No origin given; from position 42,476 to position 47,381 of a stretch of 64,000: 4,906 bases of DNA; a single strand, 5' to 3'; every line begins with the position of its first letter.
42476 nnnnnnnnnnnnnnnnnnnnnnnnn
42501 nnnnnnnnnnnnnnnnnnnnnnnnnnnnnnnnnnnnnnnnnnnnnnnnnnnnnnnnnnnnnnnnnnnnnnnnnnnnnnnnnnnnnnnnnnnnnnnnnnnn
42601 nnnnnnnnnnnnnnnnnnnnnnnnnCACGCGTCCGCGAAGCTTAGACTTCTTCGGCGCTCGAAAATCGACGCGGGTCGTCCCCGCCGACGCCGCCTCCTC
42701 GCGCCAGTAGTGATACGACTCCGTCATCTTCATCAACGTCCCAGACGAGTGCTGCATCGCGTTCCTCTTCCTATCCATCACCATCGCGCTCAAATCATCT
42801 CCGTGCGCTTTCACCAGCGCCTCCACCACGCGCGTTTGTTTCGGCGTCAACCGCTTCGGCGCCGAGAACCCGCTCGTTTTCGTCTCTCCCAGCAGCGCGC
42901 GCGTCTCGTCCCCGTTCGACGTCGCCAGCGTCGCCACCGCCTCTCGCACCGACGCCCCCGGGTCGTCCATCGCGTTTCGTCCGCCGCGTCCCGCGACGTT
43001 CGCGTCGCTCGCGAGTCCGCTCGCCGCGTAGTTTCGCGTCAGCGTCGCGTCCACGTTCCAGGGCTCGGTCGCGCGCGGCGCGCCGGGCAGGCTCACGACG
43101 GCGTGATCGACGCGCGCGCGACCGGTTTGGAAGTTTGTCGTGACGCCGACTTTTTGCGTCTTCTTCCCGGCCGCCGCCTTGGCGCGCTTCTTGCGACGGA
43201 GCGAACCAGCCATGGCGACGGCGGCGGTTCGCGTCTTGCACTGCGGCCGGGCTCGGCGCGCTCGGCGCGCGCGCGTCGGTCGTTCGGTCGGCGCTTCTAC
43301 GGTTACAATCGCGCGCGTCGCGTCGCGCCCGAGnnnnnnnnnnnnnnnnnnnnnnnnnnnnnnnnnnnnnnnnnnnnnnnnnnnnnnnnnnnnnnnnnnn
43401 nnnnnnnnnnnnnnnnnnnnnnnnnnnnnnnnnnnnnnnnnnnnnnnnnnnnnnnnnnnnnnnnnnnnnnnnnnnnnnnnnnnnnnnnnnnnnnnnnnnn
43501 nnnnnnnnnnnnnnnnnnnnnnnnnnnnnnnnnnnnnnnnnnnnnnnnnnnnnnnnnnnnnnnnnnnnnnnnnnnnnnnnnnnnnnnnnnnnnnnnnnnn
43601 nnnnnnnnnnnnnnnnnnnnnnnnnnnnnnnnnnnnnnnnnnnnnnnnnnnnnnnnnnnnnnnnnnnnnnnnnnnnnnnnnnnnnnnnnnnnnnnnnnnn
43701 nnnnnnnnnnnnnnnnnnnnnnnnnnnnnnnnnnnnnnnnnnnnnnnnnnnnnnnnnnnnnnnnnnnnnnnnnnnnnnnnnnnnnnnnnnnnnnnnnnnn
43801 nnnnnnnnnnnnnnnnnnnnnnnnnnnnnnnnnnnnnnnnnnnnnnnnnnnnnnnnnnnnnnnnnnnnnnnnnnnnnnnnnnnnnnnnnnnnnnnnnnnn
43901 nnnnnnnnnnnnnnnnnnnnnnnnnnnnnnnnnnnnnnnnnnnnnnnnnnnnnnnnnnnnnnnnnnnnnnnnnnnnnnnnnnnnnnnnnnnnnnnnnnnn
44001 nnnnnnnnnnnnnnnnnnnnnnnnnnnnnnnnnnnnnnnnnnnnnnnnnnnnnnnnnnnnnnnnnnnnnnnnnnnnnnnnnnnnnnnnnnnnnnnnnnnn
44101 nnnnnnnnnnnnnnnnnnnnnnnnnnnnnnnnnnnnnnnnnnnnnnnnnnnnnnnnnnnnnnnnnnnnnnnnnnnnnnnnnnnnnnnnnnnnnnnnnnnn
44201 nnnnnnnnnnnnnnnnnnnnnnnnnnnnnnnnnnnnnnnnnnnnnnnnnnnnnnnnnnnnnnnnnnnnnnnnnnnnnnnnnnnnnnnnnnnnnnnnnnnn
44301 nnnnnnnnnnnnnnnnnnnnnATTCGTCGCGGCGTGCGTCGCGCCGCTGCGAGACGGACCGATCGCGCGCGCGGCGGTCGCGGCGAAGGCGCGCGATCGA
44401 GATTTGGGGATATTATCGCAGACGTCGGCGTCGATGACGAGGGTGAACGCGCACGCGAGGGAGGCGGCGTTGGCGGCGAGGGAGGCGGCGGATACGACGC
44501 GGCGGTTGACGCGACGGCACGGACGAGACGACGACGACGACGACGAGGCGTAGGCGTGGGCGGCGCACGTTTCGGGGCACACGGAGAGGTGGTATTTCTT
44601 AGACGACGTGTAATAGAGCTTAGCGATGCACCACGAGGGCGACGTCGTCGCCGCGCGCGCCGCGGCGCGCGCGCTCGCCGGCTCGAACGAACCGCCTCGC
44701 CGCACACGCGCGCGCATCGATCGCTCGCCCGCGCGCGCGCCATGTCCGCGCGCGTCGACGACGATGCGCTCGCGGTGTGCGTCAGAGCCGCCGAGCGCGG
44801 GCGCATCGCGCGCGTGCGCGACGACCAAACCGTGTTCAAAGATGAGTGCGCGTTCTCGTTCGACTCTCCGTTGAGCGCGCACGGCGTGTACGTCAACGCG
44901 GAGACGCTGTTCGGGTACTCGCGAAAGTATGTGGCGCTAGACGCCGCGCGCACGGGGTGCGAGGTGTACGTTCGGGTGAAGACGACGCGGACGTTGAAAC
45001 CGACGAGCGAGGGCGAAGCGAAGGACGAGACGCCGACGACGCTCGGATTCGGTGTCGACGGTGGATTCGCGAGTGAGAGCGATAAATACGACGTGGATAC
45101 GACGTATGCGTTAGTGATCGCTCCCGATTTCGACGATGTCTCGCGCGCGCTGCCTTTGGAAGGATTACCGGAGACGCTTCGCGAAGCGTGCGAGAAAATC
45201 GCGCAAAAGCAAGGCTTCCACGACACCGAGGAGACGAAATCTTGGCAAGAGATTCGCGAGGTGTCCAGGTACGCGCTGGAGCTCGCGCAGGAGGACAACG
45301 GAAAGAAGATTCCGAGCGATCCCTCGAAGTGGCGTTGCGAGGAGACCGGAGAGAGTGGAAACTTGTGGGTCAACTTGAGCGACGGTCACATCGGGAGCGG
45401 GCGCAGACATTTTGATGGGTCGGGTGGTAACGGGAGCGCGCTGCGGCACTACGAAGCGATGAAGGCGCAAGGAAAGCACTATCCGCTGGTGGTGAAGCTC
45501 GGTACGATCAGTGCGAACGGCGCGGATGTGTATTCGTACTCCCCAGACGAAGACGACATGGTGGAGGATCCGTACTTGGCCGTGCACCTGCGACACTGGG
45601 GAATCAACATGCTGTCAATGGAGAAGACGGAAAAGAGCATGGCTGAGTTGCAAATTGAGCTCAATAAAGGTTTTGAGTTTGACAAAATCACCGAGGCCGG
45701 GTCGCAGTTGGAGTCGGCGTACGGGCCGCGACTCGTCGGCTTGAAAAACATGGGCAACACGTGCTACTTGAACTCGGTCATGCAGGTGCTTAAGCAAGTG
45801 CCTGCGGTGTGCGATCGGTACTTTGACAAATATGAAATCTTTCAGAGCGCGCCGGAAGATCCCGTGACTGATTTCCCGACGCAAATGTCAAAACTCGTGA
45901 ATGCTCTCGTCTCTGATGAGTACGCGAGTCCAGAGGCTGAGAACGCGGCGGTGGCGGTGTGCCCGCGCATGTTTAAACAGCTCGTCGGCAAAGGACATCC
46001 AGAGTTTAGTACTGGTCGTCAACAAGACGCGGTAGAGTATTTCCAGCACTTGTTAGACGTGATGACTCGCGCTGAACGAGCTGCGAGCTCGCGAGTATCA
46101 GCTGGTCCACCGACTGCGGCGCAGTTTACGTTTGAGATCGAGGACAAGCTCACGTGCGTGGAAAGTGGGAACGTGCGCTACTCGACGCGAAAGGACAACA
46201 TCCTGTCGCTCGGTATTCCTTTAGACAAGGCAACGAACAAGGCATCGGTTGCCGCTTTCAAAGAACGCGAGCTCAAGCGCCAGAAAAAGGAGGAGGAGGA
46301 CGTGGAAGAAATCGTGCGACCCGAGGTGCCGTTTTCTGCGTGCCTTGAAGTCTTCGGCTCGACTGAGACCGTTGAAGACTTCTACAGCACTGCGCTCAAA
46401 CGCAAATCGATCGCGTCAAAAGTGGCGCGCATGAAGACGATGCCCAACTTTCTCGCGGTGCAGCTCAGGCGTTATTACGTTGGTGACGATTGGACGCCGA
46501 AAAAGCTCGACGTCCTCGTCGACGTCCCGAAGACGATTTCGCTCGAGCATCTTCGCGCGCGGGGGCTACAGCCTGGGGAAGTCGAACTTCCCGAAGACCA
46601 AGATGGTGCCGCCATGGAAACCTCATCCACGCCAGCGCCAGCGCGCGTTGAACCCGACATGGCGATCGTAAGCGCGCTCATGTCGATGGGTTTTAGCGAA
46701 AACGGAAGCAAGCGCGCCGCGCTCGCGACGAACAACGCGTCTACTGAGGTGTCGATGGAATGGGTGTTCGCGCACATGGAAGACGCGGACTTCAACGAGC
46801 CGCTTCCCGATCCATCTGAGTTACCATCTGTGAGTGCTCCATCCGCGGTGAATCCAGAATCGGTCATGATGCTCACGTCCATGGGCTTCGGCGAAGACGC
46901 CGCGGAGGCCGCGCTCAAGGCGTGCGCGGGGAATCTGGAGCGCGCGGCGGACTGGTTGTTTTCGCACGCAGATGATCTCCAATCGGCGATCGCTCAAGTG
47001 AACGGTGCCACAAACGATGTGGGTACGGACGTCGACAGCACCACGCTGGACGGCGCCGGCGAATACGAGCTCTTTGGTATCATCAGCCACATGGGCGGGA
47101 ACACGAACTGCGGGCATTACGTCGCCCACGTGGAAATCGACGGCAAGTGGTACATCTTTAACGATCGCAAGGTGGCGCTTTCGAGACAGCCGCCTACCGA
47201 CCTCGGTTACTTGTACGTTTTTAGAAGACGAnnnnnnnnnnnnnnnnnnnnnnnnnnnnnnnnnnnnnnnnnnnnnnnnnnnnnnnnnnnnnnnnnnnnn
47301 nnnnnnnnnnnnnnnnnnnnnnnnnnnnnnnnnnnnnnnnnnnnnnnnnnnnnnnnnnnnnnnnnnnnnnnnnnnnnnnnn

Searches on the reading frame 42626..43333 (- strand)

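Call 37: search_protein_families(library=pfam, proteins=[window:42626-43333:-], max_evalue=0.001)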
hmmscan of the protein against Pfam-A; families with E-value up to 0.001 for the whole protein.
window:42626-43333:- (236 aa): 1 family
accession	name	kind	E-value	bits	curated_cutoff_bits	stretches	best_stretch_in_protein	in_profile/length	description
PF09420.15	Nop16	-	1.6e-16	61.5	25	1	145-206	147-208/210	Ribosome biogenesis protein Nop16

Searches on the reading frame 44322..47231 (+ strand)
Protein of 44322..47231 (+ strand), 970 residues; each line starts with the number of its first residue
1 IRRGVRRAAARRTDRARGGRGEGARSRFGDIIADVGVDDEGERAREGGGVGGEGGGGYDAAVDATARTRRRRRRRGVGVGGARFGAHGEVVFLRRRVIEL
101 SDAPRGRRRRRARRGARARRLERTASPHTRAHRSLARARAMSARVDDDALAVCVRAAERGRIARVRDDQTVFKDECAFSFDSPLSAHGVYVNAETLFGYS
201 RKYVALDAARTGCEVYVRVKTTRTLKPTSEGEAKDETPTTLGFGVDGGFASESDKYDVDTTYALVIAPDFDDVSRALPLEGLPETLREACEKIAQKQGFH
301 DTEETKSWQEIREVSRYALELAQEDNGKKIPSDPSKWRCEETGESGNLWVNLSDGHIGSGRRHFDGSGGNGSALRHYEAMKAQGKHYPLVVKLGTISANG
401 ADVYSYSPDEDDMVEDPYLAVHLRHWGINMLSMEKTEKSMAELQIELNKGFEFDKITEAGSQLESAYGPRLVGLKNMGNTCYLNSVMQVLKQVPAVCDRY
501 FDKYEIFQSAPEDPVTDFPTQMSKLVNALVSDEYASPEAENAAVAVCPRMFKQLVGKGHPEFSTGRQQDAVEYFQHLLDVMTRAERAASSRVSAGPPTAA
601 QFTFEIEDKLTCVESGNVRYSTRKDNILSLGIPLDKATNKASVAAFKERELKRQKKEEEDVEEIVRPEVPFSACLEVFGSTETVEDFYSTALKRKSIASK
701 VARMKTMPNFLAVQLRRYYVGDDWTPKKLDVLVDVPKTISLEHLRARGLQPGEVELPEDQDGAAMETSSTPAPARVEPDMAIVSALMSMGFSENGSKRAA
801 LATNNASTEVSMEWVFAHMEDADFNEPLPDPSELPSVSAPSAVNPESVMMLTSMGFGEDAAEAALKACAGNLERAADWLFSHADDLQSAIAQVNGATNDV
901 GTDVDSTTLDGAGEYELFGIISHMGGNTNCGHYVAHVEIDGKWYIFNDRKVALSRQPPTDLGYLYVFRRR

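Call 37: search_protein_families(library=pfam, proteins=[window:44322-47231:+], max_evalue=0.001)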
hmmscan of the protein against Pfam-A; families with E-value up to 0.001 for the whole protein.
window:44322-47231:+ (970 aa): 6 families
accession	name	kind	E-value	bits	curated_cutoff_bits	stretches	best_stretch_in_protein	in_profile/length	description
PF00443.35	UCH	-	6.3e-46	157.5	23.9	1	472-965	1-252/254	Ubiquitin carboxyl-terminal hydrolase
PF22562.2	UBA_7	-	2.4e-28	98.2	27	2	779-826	1-48/48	UBA-like domain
PF00627.37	UBA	-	1e-17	64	22.4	1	843-879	1-37/37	UBA/TS-N domain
PF17807.7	zf-UBP_var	-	4.6e-14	52.4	22.6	1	167-224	6-63/64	Variant UBP zinc finger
PF13423.12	UCH_1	-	5.7e-11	43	22.2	1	472-951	1-317/317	Ubiquitin carboxyl-terminal hydrolase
PF02148.25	zf-UBP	-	6.3e-10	39.6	22.7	1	339-417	1-61/63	Zn-finger in ubiquitin-hydrolases and other protein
